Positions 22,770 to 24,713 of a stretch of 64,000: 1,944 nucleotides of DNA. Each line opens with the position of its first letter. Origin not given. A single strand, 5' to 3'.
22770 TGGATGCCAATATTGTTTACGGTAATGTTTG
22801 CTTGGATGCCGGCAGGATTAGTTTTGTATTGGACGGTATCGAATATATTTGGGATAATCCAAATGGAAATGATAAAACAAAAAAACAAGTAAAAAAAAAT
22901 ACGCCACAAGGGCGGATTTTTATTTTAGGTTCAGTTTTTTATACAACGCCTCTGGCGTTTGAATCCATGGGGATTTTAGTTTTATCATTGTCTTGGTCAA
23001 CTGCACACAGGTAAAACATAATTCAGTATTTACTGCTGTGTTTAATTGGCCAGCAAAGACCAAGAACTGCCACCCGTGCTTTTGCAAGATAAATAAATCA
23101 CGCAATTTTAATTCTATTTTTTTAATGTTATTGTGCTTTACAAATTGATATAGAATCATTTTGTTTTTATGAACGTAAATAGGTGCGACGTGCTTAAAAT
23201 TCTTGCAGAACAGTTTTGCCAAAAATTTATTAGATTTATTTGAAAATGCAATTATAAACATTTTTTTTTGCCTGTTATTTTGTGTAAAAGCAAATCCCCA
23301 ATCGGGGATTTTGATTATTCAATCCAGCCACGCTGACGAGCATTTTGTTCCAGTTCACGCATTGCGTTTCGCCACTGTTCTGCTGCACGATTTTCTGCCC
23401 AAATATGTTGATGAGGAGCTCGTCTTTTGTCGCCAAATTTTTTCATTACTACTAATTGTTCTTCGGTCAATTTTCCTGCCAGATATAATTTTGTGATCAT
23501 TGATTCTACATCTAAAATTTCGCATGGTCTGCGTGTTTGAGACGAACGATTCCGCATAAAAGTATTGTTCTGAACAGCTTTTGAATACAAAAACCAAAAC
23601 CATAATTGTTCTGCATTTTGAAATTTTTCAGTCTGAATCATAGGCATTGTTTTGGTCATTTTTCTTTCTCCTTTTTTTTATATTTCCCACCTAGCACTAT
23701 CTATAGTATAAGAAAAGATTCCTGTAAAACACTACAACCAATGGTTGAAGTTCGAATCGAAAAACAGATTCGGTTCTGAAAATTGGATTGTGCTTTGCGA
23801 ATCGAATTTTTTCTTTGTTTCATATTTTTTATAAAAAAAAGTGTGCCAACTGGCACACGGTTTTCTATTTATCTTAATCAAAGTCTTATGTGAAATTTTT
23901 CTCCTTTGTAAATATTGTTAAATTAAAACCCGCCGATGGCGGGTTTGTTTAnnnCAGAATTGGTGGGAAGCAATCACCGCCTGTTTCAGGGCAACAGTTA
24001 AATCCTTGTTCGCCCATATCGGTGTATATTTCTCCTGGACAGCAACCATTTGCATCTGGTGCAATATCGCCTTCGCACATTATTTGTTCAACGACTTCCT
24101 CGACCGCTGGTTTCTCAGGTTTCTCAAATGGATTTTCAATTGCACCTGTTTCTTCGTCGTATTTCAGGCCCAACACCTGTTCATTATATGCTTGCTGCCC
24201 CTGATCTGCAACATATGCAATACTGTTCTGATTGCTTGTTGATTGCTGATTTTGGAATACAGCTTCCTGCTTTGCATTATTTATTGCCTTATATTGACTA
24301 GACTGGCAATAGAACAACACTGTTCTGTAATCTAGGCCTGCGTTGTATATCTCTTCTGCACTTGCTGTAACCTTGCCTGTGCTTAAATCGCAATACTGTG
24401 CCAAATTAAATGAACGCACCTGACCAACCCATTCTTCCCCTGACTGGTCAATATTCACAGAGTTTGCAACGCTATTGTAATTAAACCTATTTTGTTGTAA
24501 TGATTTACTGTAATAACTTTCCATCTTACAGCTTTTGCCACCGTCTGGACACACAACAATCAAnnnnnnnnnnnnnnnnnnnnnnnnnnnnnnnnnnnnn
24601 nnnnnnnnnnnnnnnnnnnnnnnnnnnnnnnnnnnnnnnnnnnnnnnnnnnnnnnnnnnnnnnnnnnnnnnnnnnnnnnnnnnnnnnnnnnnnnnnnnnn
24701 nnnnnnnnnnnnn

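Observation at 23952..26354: VirB10 enlarged to 800 aa: extra periplasmic domain before the Pro-rich linker and a Cys-rich C-terminal tail of about 190 aa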

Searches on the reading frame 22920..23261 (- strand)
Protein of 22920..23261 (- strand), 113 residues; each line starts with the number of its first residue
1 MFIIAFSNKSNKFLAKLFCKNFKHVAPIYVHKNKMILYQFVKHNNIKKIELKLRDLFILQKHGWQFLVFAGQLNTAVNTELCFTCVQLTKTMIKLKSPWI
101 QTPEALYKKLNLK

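Call 4: search_protein_families(library=pfam, proteins=[window:22920-23261:-], max_evalue=0.1)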
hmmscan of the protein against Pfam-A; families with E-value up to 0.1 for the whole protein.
window:22920-23261:- (113 aa): 1 family
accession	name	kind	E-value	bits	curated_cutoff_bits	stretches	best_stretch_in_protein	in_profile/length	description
PF07118.16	DUF1374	-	0.0019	19.2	21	1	31-77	3-49/92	Protein of unknown function (DUF1374)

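Call 23: search_protein_families(library=ncbifam, proteins=[window:22923-23261:-], max_evalue=0.01)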
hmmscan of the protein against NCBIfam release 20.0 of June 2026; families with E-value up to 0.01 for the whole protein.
window:22923-23261:- (113 aa): 1 family
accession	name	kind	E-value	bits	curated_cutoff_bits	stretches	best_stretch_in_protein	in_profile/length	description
NF033952.2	AcrID1_fam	equivalog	0.00094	19.5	30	1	34-96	6-72/93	AcrID1 family anti-CRISPR protein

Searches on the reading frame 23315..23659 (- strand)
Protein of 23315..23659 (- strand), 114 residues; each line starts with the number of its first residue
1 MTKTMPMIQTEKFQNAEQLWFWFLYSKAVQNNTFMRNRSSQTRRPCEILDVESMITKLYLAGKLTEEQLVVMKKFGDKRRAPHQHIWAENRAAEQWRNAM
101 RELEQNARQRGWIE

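Call 4: search_protein_families(library=pfam, proteins=[window:23315-23659:-], max_evalue=0.1)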
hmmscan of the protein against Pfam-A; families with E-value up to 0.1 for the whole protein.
window:23315-23659:- (114 aa): 1 family
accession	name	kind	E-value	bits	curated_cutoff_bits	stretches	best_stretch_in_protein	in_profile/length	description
PF06584.18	DIRP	-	0.047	14.2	27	1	69-107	39-77/108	DIRP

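Call 23: search_protein_families(library=ncbifam, proteins=[window:23318-23659:-], max_evalue=0.01)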
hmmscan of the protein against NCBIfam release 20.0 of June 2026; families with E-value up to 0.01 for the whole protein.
window:23318-23659:- (114 aa): 0 families

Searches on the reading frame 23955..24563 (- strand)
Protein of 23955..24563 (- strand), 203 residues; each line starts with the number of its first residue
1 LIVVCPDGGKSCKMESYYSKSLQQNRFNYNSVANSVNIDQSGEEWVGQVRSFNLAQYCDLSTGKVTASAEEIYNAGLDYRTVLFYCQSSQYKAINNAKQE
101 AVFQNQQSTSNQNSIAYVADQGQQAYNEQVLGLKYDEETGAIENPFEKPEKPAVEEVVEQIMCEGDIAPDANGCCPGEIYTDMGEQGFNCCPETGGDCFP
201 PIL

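Call 24: predict_structure(alignment_id=A1)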
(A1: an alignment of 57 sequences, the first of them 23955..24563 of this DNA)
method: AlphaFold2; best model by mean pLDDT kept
length: 203 residues; sequences in the alignment: 57
mean_pLDDT: 72.2   pTM: 0.36
mean pLDDT of the five models: 72.2, 70.0, 69.5, 65.3, 63.8
residues with pLDDT >= 90: 14; 70-90: 91; 50-70: 88; < 50: 10
segments of 3 or more residues with pLDDT < 50: 151-157
pLDDT, mean of each block of 10 residues (from residue 1): 53 63 65 63 61 82 90 88 87 70 70 66 67 72 59 48 83 87 87 84 67
secondary structure, 60 per line:
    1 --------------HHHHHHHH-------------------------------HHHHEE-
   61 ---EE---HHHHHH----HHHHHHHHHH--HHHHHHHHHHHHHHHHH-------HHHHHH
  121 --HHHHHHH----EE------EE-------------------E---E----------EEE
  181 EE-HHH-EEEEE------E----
elements in order: H15-22 H54-57 H69-74 H79-88 H91-107 H115-120 H123-129 E178-182 E188-192
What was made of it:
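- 24090..24554 (-): Extra module 3a: C-terminal tail, aa 601-755. It holds a C602/C609 loop, a helical sub-domain around C655/C683, a variable Gln/Asn-rich stretch, the motif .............NPF, and an acidic/Pro spacer. AlphaFold2 pLDDT 82-90 for aa ~647-687, helical (call 24).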

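Call 51: search_protein_representatives(alignment_id=A3)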
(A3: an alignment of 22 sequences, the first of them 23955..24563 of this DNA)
Query: 22 sequences, 204 profile positions. Proteins with E-value up to 0.001 (for the whole library): 253; up to 1e-10: 100; up to 1e-30: 23. The best 150 are listed.
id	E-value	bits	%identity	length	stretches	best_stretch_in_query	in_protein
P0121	3.7e-75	268.6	-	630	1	1-204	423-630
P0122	5.8e-75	268.0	-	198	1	7-204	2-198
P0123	1.1e-63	231.1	-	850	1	1-204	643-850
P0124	2.0e-63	230.3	-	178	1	33-203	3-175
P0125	6.9e-62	225.3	-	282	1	1-204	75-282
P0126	1.3e-60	221.2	-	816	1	1-204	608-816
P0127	5.4e-60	219.1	-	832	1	1-203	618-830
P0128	1.6e-59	217.6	-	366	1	3-203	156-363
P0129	2.6e-59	216.9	-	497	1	1-203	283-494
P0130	2.5e-58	213.7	-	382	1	68-204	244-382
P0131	1.0e-55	205.2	-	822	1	7-203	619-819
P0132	5.8e-54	199.4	-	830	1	1-203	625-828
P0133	1.3e-48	182.0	-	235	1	9-203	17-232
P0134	1.3e-48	181.9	-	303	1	1-203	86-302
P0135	1.8e-45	171.7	-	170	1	84-203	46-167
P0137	1.8e-42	161.9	-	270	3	149-203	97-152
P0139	4.6e-37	144.3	-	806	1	29-203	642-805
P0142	6.5e-32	127.4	-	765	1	84-204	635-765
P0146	7.7e-26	107.6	-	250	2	149-204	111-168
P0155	3.8e-21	92.3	-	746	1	136-203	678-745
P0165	9.7e-19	84.4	-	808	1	156-204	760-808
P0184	1.2e-14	71.1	-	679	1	157-203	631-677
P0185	1.3e-14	70.9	-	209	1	97-203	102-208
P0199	4.9e-13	65.8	-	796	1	92-203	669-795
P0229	3.5e-10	56.5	-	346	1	122-203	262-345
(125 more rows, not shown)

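Call 56: list_cluster_members(proteins=[P0155, P0165, P0184, P0137, P0146, P0185, P0142, P0199, P0139, P0229])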
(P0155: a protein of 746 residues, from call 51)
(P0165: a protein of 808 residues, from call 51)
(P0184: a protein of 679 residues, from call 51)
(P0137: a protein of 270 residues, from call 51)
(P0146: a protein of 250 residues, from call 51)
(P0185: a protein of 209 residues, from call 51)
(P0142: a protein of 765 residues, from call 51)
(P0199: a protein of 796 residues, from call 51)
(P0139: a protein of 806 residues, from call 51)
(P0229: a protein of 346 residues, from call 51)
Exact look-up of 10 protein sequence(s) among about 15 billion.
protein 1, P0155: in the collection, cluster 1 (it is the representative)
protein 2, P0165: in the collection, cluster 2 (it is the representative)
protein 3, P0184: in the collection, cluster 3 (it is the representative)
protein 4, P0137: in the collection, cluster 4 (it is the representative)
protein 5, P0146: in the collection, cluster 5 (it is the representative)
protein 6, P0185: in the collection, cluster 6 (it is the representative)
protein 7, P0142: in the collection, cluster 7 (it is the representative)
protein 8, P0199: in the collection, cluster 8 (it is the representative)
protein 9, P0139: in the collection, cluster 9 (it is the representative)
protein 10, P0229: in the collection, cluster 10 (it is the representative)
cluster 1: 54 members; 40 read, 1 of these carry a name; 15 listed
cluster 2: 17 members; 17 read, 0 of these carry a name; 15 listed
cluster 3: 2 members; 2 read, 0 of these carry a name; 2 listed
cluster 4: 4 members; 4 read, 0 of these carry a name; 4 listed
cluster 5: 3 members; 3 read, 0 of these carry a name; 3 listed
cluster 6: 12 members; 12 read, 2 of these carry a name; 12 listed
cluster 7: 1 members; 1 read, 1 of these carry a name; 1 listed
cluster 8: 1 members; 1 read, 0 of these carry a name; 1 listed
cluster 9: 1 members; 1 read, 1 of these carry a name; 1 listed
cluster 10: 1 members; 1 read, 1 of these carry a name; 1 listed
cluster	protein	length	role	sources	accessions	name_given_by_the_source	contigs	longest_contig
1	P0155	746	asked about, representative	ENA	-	-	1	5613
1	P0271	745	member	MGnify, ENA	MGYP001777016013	CR=1 FL=1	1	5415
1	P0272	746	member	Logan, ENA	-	-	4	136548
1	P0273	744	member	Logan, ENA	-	-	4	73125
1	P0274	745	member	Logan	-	-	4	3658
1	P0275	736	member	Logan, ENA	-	-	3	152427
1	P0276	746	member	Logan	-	-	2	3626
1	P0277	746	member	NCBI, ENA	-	-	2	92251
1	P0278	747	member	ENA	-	-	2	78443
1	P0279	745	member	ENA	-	-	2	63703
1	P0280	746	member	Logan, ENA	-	-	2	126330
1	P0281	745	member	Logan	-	-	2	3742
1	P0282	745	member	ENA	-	-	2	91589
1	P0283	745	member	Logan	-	-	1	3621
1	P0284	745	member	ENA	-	-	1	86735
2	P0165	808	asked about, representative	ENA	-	-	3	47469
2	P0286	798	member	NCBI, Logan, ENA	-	-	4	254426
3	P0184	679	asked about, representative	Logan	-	-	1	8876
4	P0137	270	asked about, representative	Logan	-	-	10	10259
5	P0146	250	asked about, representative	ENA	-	-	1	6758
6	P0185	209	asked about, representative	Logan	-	-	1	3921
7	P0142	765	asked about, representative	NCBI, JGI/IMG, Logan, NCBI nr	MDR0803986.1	MAG: hypothetical protein LBO08_02765 [Rickettsiales bacterium] | type IV secretory pathway VirB10-like protein | hypothetical protein [Rickettsiales bacterium]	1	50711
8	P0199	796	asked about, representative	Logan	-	-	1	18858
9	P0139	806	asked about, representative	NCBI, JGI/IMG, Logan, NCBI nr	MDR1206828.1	MAG: hypothetical protein LBK26_00180 [Rickettsiales bacterium] | hypothetical protein | hypothetical protein [Rickettsiales bacterium]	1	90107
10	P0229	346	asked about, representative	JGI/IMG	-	hypothetical protein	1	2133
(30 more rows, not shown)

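Call 57: find_encoding_contigs(protein=P0286, flank=10000, max_places=2)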
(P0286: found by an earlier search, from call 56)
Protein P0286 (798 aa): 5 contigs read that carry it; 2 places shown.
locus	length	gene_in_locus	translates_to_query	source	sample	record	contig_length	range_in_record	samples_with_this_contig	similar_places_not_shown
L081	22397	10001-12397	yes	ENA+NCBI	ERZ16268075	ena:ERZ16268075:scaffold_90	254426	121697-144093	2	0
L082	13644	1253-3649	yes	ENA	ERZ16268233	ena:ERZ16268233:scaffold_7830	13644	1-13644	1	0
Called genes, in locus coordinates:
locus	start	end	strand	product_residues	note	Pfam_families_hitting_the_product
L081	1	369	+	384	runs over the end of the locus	PF02684:LpxB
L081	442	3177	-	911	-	-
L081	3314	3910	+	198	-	PF06736:TMEM175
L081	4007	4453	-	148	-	-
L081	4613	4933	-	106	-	-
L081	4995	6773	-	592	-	-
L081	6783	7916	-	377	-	-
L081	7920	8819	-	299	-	-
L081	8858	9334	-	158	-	PF01478:Peptidase_A24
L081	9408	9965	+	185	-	PF07750:GcrA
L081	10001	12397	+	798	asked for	-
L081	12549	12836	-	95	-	-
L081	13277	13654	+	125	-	PF01648:ACPS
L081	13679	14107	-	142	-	-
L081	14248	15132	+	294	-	PF01544:CorA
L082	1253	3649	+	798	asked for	-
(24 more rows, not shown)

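Call 59: search_protein_families(library=pfam, proteins=[P0142, P0139, P0199, P0286, P0137, P0185, P0229], max_evalue=0.05)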
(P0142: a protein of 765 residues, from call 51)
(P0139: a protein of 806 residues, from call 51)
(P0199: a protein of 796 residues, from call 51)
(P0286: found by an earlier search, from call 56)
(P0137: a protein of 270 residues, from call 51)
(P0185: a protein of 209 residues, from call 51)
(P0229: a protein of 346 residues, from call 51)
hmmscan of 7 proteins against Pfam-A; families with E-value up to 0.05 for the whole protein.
P0142 (765 aa): 1 family
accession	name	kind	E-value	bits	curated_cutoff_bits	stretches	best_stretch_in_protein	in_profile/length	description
PF03743.19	TrbI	-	1.3e-15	58.2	35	1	365-571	2-186/188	Bacterial conjugation TrbI-like protein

P0139 (806 aa): 2 families
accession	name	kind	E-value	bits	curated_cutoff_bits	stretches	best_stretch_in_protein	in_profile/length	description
PF03743.19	TrbI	-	1.3e-14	54.9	35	1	413-613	2-182/188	Bacterial conjugation TrbI-like protein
PF15780.11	ASH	-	0.0031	18.1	27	1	63-136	12-84/98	Abnormal spindle-like microcephaly-assoc'd, ASPM-SPD-2-Hydin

P0199 (796 aa): 1 family
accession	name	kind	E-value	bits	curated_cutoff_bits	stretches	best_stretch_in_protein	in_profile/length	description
PF03743.19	TrbI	-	8e-13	49.1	35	1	404-603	8-186/188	Bacterial conjugation TrbI-like protein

P0286 (798 aa): 1 family
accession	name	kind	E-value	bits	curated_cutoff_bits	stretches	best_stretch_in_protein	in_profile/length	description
PF05887.16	Trypan_PARP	-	8.5e-05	23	100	1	544-651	7-114/134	Procyclic acidic repetitive protein (PARP)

P0137 (270 aa): 0 families

P0185 (209 aa): 0 families

P0229 (346 aa): 0 families

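Call 60: fold_search(model_id=the predicted structure, library=pdb)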
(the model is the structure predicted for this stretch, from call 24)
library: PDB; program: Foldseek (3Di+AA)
matches with E <= 10: 18; with E <= 0.001: 0
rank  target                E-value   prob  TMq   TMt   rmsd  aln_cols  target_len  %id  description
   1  9qm9_A                4.3e+00  0.09  0.13  0.31  16.9        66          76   15  TMEM55B tandem RING-like domains in complex with RILPL1 C-terminal peptide (released 2025-08-20)
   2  8ecv_B                5.2e+00  0.13  0.10  0.08   5.2        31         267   22  Bovine Fab 2F12 (released 2023-09-20)
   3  5mvx                  5.6e+00  0.11  0.11  0.08   2.6        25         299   20  Human DLL4 C2-EGF3 (released 2017-06-14)
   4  2jye_MODEL_1_A        5.6e+00  0.10  0.09  0.24   7.3        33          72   18  Human Granulin A (released 2008-04-22)
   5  4fz0_O                5.9e+00  0.14  0.11  0.45   3.1        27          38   26  Crystal structure of acid-sensing ion channel in complex with psalmotoxin 1 at low pH (released 2012-08-01)
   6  4cc0_A                6.3e+00  0.09  0.10  0.07   2.8        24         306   25  Notch ligand, Jagged-1, contains an N-terminal C2 domain (released 2013-11-27)
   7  2vj2_A                6.3e+00  0.08  0.10  0.14   3.5        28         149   25  Human Jagged-1, domains DSL and EGFs1-3 (released 2008-07-29)
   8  1n1i_B                6.7e+00  0.08  0.10  0.20   6.5        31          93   26  The structure of MSP-1(19) from Plasmodium knowlesi (released 2003-02-25)
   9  2vj2_B                7.1e+00  0.08  0.11  0.14   3.3        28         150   25  Human Jagged-1, domains DSL and EGFs1-3 (released 2008-07-29)
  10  8oqh_B                7.1e+00  0.06  0.13  0.30  16.9        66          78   15  Structure of the cytosolic domain of lysosome-associated TMEM55B (released 2023-11-29)
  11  4fz0_N                7.6e+00  0.12  0.11  0.48   2.7        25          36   24  Crystal structure of acid-sensing ion channel in complex with psalmotoxin 1 at low pH (released 2012-08-01)
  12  4xbm_B                7.6e+00  0.08  0.11  0.06   5.8        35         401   23  X-ray crystal structure of Notch ligand Delta-like 1 (released 2015-03-11)
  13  1n1i_C                7.6e+00  0.07  0.12  0.24   9.1        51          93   20  The structure of MSP-1(19) from Plasmodium knowlesi (released 2003-02-25)
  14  5fma_B                7.6e+00  0.06  0.09  0.12  10.7        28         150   28  human Notch 1, EGF 4-7 (released 2016-04-13)
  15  1n1i_A                8.1e+00  0.07  0.08  0.18   1.6        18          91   28  The structure of MSP-1(19) from Plasmodium knowlesi (released 2003-02-25)
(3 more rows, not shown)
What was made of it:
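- On Granulin / EGF-like / knottin modules: Foldseek E > 4 (call 60).
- Closest known: Small disulfide-rich modules. Same: These families are the nearest, though non-significant, Foldseek neighbours (call 60).
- Most other weak Foldseek resemblances are to disulfide-rich EGF, granulin and ICK modules (call 60).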
